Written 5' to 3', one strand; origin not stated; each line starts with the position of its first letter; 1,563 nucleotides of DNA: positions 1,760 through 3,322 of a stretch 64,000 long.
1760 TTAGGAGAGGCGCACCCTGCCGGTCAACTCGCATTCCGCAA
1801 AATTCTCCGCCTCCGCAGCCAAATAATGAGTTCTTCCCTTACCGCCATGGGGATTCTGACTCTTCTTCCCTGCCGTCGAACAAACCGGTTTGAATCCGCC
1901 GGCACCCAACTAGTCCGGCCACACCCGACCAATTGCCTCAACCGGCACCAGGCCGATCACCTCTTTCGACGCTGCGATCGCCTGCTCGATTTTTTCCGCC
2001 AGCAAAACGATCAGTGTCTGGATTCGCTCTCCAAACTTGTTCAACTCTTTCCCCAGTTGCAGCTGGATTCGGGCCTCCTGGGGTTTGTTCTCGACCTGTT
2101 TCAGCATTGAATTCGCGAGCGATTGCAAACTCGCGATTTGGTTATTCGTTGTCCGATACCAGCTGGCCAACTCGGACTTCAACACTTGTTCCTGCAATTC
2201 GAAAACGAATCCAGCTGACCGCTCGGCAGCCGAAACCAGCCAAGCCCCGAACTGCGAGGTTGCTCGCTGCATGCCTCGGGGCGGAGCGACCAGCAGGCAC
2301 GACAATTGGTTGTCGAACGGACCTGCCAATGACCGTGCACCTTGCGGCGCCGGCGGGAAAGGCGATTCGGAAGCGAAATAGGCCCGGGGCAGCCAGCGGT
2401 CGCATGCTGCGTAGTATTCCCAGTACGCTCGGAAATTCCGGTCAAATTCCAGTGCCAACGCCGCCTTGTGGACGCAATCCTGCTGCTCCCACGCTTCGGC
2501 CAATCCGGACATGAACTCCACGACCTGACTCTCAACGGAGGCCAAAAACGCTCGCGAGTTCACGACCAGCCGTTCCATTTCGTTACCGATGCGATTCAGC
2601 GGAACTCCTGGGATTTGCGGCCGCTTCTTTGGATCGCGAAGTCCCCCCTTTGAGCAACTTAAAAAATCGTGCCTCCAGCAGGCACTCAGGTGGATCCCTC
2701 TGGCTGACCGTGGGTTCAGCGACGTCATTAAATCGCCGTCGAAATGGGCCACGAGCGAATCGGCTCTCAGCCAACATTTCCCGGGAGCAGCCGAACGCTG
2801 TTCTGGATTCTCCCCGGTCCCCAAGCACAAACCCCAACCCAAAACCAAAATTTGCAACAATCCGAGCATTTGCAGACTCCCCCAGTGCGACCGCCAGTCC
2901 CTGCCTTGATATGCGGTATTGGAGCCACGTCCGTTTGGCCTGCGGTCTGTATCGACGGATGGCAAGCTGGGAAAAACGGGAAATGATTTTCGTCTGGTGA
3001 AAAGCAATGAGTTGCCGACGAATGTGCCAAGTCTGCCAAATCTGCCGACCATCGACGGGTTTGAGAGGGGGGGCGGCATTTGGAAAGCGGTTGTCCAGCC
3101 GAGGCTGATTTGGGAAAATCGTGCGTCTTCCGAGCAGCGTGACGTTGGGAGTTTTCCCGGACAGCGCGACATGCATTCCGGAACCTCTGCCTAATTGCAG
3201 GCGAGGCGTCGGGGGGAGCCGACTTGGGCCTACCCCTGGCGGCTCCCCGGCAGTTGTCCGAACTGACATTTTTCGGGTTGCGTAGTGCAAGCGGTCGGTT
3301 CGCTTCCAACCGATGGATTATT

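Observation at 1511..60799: Pervasive locus-specific short tandem duplications (11-22 bp units, mode 15 bp)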

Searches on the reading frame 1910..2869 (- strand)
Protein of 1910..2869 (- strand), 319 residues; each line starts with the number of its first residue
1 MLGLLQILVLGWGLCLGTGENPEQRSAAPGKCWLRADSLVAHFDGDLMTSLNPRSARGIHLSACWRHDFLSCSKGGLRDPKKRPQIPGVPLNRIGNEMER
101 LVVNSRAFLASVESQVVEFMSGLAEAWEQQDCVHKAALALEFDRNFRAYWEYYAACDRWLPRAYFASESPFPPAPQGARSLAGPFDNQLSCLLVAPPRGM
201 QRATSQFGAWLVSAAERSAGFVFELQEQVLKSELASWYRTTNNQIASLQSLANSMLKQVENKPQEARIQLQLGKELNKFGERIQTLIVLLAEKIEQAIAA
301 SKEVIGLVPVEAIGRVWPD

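Call 36: find_encoding_contigs(protein=window:1910-2869:-, flank=10000, max_places=3)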
Protein window:1910-2869:- (319 aa): 8 contigs read that carry it; 3 places shown.
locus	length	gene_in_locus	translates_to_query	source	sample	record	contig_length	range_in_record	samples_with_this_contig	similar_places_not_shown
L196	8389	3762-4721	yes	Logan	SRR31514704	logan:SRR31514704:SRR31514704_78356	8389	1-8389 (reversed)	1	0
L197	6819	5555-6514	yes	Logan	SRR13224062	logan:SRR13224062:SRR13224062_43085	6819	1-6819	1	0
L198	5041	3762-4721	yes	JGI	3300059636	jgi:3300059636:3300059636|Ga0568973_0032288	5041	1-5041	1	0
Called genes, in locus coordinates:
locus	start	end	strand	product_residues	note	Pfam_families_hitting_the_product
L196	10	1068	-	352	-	PF08240:ADH_N, PF16912:Glu_dehyd_C, PF00107:ADH_zinc_N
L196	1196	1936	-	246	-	PF01128:IspD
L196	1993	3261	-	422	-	PF00089:Trypsin, PF13365:Trypsin_2, PF13180:PDZ_2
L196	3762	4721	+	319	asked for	-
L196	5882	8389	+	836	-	?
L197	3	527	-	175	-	?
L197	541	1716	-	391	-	PF00155:Aminotran_1_2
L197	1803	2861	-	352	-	PF08240:ADH_N, PF16912:Glu_dehyd_C, PF00107:ADH_zinc_N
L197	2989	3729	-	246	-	PF01128:IspD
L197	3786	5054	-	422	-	PF00089:Trypsin, PF13365:Trypsin_2, PF13180:PDZ_2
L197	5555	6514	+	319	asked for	-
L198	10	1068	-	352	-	PF08240:ADH_N, PF16912:Glu_dehyd_C, PF00107:ADH_zinc_N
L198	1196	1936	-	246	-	PF01128:IspD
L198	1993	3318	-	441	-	PF00089:Trypsin, PF13365:Trypsin_2, PF13180:PDZ_2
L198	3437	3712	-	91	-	-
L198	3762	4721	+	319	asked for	-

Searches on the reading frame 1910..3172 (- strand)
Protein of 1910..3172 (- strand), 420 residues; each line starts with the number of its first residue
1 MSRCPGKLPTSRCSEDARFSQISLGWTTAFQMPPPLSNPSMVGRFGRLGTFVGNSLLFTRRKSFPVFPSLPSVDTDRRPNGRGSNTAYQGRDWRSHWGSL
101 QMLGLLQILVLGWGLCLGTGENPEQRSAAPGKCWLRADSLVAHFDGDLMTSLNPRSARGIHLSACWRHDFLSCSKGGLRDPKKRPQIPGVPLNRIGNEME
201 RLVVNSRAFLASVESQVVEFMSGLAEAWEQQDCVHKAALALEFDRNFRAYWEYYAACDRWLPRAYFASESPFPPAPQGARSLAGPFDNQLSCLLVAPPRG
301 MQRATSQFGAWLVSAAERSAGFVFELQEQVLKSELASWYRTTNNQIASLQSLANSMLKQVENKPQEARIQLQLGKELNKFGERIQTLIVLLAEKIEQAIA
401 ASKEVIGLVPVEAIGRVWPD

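Call 5: search_protein_families(library=ncbifam, proteins=[window:1910-3172:-])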
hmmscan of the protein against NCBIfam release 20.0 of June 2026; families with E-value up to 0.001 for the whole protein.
window:1910-3172:- (420 aa): 0 families
